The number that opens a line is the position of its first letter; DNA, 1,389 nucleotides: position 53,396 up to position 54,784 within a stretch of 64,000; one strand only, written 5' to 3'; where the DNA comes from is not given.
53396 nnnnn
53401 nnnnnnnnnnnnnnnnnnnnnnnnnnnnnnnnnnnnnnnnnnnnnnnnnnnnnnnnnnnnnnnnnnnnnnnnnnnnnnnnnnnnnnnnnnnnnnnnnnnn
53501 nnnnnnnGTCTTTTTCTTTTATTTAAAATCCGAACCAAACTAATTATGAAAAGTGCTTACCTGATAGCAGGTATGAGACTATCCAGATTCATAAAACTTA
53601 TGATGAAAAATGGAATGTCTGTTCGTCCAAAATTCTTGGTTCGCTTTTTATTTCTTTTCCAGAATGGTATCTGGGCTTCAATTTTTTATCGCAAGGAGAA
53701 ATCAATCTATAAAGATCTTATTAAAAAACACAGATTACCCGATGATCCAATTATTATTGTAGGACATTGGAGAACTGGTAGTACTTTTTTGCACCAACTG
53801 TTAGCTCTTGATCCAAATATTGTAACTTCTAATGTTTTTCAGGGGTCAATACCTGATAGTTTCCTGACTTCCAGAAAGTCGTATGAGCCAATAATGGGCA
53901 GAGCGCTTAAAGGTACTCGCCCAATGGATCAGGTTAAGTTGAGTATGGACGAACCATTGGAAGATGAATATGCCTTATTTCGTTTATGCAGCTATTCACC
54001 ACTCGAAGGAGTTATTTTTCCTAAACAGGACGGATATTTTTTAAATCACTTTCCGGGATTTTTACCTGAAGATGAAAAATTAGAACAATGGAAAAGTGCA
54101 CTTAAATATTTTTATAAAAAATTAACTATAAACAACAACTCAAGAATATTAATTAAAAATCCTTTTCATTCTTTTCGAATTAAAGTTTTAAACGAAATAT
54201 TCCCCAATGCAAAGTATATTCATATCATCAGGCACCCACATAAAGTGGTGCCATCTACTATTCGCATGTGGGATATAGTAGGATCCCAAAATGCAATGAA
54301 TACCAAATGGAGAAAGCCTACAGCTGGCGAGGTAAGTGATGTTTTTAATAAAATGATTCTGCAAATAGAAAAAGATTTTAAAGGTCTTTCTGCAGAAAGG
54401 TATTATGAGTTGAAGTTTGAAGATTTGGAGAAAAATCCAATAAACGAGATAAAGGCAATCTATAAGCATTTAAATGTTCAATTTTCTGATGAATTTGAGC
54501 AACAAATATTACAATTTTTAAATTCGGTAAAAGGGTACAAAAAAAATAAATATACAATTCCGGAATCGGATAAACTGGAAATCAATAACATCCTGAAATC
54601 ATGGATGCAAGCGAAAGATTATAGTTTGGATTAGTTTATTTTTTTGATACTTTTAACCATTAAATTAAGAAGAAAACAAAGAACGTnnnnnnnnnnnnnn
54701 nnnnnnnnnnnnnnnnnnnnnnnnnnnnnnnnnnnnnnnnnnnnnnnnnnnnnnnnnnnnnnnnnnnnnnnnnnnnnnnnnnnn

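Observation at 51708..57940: Divergent nine-gene sub-cluster with its own ACPs, PPTase, atypical acyltransferase, sulfotransferase and B12-rSAM: candidate undescribed sulfated-acyl pathway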

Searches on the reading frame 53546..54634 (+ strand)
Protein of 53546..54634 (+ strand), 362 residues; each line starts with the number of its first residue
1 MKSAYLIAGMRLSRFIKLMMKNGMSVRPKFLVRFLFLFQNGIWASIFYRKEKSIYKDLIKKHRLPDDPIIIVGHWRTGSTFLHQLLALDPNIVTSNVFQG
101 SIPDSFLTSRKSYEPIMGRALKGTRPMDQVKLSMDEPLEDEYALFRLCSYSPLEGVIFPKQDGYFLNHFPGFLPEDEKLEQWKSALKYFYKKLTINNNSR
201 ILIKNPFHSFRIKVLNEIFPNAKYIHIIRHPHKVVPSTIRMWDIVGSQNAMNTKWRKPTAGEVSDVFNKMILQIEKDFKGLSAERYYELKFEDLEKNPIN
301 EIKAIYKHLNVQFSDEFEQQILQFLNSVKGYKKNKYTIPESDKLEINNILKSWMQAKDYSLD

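Call 3: search_protein_families(library=pfam, proteins=[window:53546-54634:+], max_evalue=0.1)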
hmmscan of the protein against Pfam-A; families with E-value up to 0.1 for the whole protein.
window:53546-54634:+ (362 aa): 4 families
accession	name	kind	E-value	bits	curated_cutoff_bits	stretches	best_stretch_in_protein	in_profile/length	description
PF13469.12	Sulfotransfer_3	-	2.6e-31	110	27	1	68-315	1-216/216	Sulfotransferase family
PF00685.33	Sulfotransfer_1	-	2.4e-12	47.3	22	1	66-329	1-201/255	Sulfotransferase domain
PF17784.7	Sulfotransfer_4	-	0.022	15.1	22.8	0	212-278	81-151/215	Sulfotransferase domain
PF05939.18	Phage_min_tail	-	0.037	14.8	39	1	294-355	31-90/108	Phage minor tail protein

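Call 4: search_protein_families(library=ncbifam, proteins=[window:53546-54634:+], max_evalue=0.1)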
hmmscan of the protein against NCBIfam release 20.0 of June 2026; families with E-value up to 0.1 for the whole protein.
window:53546-54634:+ (362 aa): 1 family
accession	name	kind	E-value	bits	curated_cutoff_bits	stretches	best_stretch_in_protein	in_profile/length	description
NF052394.1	NodProtNoeE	equivalog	0.045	12.4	500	0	198-245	96-144/387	nodulation protein NoeE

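Call 15: find_encoding_contigs(protein=window:53546-54634:+, flank=10000, max_places=6)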
Protein window:53546-54634:+ (362 aa): no gene with exactly this product is on record in the collection.

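Call 16: find_homologous_proteins(query=window:53546-54634:+, max_evalue=1e-10)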
Query window:53546-54634:+ (362 aa): 463 proteins with E <= 1e-10 among 1518 candidates; the best 120 are listed.
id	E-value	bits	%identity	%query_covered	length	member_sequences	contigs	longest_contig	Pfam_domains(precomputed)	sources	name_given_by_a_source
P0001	5.6e-235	797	96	100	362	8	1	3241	PF13469.13,PF00685.34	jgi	jgi:hypothetical protein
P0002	7.0e-207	705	85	100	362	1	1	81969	PF13469.13,PF00685.34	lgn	-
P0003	5.2e-206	702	85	100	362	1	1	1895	PF13469.13,PF00685.34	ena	-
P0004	1.4e-200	684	81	100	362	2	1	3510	PF13469.13,PF00685.34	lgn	-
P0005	3.1e-196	670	78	100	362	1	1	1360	PF13469.13,PF00685.34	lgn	-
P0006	1.1e-192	658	77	100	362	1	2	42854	PF13469.13,PF00685.34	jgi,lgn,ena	-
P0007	1.6e-192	657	80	100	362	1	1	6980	PF13469.13,PF00685.34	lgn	-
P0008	1.3e-191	654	78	100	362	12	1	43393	PF13469.13,PF00685.34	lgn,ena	-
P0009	1.0e-190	651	78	100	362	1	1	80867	PF13469.13,PF00685.34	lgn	-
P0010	4.2e-190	649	78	100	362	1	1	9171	PF13469.13,PF00685.34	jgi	-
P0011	6.0e-190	649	78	100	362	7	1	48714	PF13469.13,PF00685.34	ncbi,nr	ncbi:MAG: hypothetical protein GQ564_22250 [Bacteroidales bacterium]|nr:hypothetical protein [Bacter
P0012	1.5e-189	648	78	100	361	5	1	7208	PF13469.13,PF00685.34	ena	-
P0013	2.0e-189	647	78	100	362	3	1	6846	PF13469.13,PF00685.34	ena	-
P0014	4.8e-189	646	78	100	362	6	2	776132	PF13469.13,PF00685.34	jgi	jgi:omega-hydroxy-beta-dihydromenaquinone-9 sulfotransferase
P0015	6.9e-189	645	78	100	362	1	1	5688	PF13469.13,PF00685.34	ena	-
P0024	3.4e-185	633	76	100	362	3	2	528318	PF13469.13,PF00685.34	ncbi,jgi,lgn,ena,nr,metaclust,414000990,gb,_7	ncbi:MAG TPA: hypothetical protein DCG75_07125 [Bacteroidales bacterium]|nr:hypothetical protein [Ba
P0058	2.7e-157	541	66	100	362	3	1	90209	PF13469.13,PF00685.34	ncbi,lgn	ncbi:MAG: sulfotransferase family protein [Thiohalospira sp.]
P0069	3.8e-148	511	62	100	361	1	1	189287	PF13469.13,PF00685.34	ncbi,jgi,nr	ncbi:MAG: sulfotransferase [Bacteroidales bacterium]|jgi:hypothetical protein|nr:sulfotransferase [B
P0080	2.0e-115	404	51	95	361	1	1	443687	PF13469.13,PF00685.34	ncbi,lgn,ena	-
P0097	1.6e-109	384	48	97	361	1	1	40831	PF13469.13,PF00685.34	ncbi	ncbi:MAG: sulfotransferase [Bacteroidales bacterium]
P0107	1.8e-107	378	47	100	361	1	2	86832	PF13469.13,PF00685.34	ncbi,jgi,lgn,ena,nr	ncbi:MAG: sulfotransferase [Lentimicrobiaceae bacterium]|jgi:hypothetical protein|nr:sulfotransferas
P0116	2.1e-106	374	46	99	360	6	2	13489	PF13469.13,PF00685.34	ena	-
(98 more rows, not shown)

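Call 18: find_encoding_contigs(protein=P0002, flank=10000, max_places=2)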
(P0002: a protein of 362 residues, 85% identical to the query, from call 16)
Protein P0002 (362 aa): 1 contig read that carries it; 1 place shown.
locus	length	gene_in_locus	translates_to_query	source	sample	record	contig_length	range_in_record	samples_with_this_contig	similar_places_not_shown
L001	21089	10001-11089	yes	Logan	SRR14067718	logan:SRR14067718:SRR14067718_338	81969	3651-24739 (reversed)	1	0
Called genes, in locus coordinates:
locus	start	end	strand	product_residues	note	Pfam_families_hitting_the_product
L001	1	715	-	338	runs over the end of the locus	PF14399:BtrH_N, PF16169:DUF4872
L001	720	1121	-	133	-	-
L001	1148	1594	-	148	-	PF22817:ApeP-like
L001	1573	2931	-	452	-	PF02310:B12-binding, PF04055:Radical_SAM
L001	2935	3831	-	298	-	PF03279:Lip_A_acyltrans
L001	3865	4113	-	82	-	PF00550:PP-binding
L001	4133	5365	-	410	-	PF00109:ketoacyl-synt, PF02801:Ketoacyl-synt_C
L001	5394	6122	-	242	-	PF00106:adh_short, PF01370:Epimerase (faint), PF08659:KR, PF13460:NAD_binding_10 (faint), PF13561:adh_short_C2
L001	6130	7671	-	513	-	PF00221:Lyase_aromatic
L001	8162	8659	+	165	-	-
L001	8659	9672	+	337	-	PF14399:BtrH_N, PF16169:DUF4872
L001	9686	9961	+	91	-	PF00550:PP-binding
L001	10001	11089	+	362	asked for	PF00685:Sulfotransfer_1, PF13469:Sulfotransfer_3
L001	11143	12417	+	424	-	PF02310:B12-binding, PF04055:Radical_SAM (faint)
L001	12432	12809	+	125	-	-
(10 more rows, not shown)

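Call 19: find_encoding_contigs(protein=P0024, flank=10000, max_places=2)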
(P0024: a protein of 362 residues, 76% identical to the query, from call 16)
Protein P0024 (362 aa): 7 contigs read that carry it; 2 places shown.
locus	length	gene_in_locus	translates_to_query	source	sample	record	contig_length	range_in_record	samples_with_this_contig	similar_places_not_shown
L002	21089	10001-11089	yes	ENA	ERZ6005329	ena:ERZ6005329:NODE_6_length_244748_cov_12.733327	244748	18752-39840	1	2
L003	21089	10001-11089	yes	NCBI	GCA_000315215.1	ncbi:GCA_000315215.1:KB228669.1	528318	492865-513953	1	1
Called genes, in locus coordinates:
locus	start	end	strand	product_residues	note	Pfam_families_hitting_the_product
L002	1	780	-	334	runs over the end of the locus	PF14399:BtrH_N, PF16169:DUF4872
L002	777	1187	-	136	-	-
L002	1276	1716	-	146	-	PF22817:ApeP-like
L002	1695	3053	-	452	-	PF02310:B12-binding, PF04055:Radical_SAM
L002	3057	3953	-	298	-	PF03279:Lip_A_acyltrans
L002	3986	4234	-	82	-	PF00550:PP-binding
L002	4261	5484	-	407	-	PF00109:ketoacyl-synt, PF02801:Ketoacyl-synt_C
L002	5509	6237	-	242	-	PF00106:adh_short, PF08659:KR, PF13561:adh_short_C2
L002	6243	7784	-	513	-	PF00221:Lyase_aromatic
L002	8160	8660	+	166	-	-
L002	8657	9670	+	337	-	PF14399:BtrH_N, PF16169:DUF4872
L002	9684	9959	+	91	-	PF00550:PP-binding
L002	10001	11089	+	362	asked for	PF00685:Sulfotransfer_1, PF13469:Sulfotransfer_3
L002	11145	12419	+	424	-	PF02310:B12-binding (weak), PF04055:Radical_SAM (faint)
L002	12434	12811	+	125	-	-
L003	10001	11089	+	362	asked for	PF00685:Sulfotransfer_1, PF13469:Sulfotransfer_3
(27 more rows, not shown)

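Call 20: find_encoding_contigs(protein=P0058, flank=10000, max_places=2)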
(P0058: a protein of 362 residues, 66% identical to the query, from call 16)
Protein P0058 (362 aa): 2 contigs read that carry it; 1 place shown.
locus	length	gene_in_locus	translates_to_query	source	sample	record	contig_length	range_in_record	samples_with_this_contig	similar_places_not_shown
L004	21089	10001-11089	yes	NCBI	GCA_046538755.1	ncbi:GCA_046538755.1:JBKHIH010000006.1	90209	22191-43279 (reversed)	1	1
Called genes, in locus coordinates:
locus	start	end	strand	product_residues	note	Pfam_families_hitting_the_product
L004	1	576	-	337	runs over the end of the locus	PF14399:BtrH_N, PF16169:DUF4872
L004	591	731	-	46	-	-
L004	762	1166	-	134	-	-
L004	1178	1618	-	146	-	PF22817:ApeP-like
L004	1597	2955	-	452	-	PF02310:B12-binding, PF04055:Radical_SAM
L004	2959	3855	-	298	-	PF03279:Lip_A_acyltrans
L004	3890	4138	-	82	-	PF00550:PP-binding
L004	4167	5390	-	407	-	PF00109:ketoacyl-synt, PF02801:Ketoacyl-synt_C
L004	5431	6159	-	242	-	PF00106:adh_short, PF01370:Epimerase (faint), PF08659:KR, PF13561:adh_short_C2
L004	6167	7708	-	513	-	PF00221:Lyase_aromatic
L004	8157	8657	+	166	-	-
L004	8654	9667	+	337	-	PF14399:BtrH_N, PF16169:DUF4872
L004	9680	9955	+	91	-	PF00550:PP-binding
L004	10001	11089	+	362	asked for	PF00685:Sulfotransfer_1 (weak), PF13469:Sulfotransfer_3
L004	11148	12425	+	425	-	PF02310:B12-binding, PF04055:Radical_SAM (faint)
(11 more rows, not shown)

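Call 21: find_encoding_contigs(protein=P0069, flank=10000, max_places=1)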
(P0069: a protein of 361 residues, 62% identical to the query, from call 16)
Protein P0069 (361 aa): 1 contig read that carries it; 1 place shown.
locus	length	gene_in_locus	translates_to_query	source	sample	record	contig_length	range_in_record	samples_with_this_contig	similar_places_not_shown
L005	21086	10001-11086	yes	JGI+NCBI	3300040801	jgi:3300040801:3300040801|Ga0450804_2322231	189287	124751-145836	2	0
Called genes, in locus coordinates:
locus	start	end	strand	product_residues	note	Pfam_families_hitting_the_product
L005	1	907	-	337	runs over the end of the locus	PF14399:BtrH_N, PF16169:DUF4872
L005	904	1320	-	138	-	PF13443:HTH_26 (weak)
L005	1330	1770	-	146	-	PF22817:ApeP-like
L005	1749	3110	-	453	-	PF02310:B12-binding, PF04055:Radical_SAM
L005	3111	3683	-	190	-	PF03279:Lip_A_acyltrans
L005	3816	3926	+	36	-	-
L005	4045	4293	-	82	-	PF00550:PP-binding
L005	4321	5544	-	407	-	PF00109:ketoacyl-synt, PF02801:Ketoacyl-synt_C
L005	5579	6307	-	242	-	PF00106:adh_short, PF08659:KR, PF13561:adh_short_C2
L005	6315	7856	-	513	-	PF00221:Lyase_aromatic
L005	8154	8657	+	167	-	-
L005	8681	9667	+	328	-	PF14399:BtrH_N, PF16169:DUF4872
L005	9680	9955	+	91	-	PF00550:PP-binding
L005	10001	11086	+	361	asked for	PF00685:Sulfotransfer_1 (faint), PF13469:Sulfotransfer_3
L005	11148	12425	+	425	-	PF02310:B12-binding, PF04055:Radical_SAM (faint)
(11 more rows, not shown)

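Call 22: find_encoding_contigs(protein=P0080, flank=10000, max_places=1)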
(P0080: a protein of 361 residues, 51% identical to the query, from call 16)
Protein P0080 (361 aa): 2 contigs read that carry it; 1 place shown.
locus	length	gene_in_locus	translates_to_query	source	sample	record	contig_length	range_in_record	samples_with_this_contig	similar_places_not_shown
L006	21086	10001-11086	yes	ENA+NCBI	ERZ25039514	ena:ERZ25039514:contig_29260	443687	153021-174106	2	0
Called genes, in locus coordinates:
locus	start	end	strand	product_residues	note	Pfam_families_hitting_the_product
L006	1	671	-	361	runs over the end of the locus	PF02737:3HCDH_N, PF00725:3HCDH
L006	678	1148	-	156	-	-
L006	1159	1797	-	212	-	PF00109:ketoacyl-synt (faint), PF00195:Chal_sti_synt_N (faint), PF08545:ACP_syn_III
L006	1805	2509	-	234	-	PF00378:ECH_1, PF16113:ECH_2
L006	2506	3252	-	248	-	PF00378:ECH_1, PF16113:ECH_2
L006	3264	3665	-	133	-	PF20791:Acyl-ACP_TE_C, PF13279:4HBT_2, PF03061:4HBT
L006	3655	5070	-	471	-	PF02310:B12-binding (weak), PF04055:Radical_SAM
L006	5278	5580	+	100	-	PF00550:PP-binding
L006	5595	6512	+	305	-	PF00698:Acyl_transf_1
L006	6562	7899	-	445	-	PF02310:B12-binding, PF04055:Radical_SAM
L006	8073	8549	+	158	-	-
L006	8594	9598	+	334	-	PF14399:BtrH_N, PF16169:DUF4872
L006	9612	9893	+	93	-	PF00550:PP-binding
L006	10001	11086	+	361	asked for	PF00685:Sulfotransfer_1 (weak), PF13469:Sulfotransfer_3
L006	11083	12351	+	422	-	PF04055:Radical_SAM (faint)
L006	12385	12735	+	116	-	-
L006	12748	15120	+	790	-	PF13620:CarboxypepD_reg, PF13715:CarbopepD_reg_2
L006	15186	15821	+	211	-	PF03548:LolA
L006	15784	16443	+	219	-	-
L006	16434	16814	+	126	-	PF07977:FabA (weak), PF22818:ApeI-like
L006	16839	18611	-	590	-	PF02543:Carbam_trans_N, PF16861:Carbam_trans_C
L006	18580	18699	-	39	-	PF02543:Carbam_trans_N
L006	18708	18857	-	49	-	PF19451:DUF5989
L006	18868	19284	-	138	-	PF19588:SxtJ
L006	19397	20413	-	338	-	PF00534:Glycos_transf_1 (weak), PF13692:Glyco_trans_1_4 (weak)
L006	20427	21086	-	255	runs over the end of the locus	PF00535:Glycos_transf_2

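Call 23: find_encoding_contigs(protein=P0107, flank=10000, max_places=1)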
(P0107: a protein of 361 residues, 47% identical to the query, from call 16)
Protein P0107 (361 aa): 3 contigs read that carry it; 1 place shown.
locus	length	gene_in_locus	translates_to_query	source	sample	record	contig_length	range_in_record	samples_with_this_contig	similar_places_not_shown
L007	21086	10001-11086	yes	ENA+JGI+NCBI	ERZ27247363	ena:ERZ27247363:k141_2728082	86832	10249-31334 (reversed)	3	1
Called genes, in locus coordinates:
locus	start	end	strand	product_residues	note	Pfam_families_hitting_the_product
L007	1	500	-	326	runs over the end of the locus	PF20511:PMI_typeI_cat, PF07883:Cupin_2 (faint), PF21621:MPI_cupin_dom (faint)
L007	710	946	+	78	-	PF00550:PP-binding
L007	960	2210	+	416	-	PF00109:ketoacyl-synt, PF02801:Ketoacyl-synt_C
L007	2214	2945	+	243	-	PF14622:Ribonucleas_3_3, PF22935:RM44_endonuclase, PF00636:Ribonuclease_3, PF00035:dsrm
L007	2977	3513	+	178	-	-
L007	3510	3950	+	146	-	PF04191:PEMT, PF04140:ICMT (faint)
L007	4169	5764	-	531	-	PF03606:DcuC, PF03806:ABG_transport (weak)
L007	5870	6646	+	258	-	PF00005:ABC_tran, PF00004:AAA (faint), PF13304:AAA_21 (faint)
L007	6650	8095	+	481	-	PF12679:ABC2_membrane_2, PF12698:ABC2_membrane_3, PF01061:ABC2_membrane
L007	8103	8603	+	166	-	-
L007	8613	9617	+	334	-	PF14399:BtrH_N, PF16169:DUF4872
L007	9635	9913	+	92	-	PF00550:PP-binding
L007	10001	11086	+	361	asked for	PF00685:Sulfotransfer_1, PF13469:Sulfotransfer_3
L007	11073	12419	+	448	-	PF00501:AMP-binding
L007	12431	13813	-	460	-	PF13734:Inhibitor_I69 (weak), PF01640:Peptidase_C10, PF18962:Por_Secre_tail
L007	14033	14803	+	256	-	PF01026:TatD_DNase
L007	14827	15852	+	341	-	PF00710:Asparaginase, PF17763:Asparaginase_C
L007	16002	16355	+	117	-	PF02033:RBFA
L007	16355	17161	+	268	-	PF13489:Methyltransf_23, PF02353:CMAS, PF03848:TehB (weak), PF13847:Methyltransf_31, PF08241:Methyltransf_11, PF08242:Methyltransf_12, PF13649:Methyltransf_25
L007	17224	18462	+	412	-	PF12704:MacB_PCD, PF02687:FtsX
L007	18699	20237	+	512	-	PF05362:Lon_C (weak), PF13541:ChlI, PF00493:MCM (faint), PF05496:RuvB_N (faint), PF00158:Sigma54_activat (faint), PF01078:Mg_chelatase, PF07728:AAA_5, PF13335:Mg_chelatase_C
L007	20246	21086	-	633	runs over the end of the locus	PF13537:GATase_7 (faint)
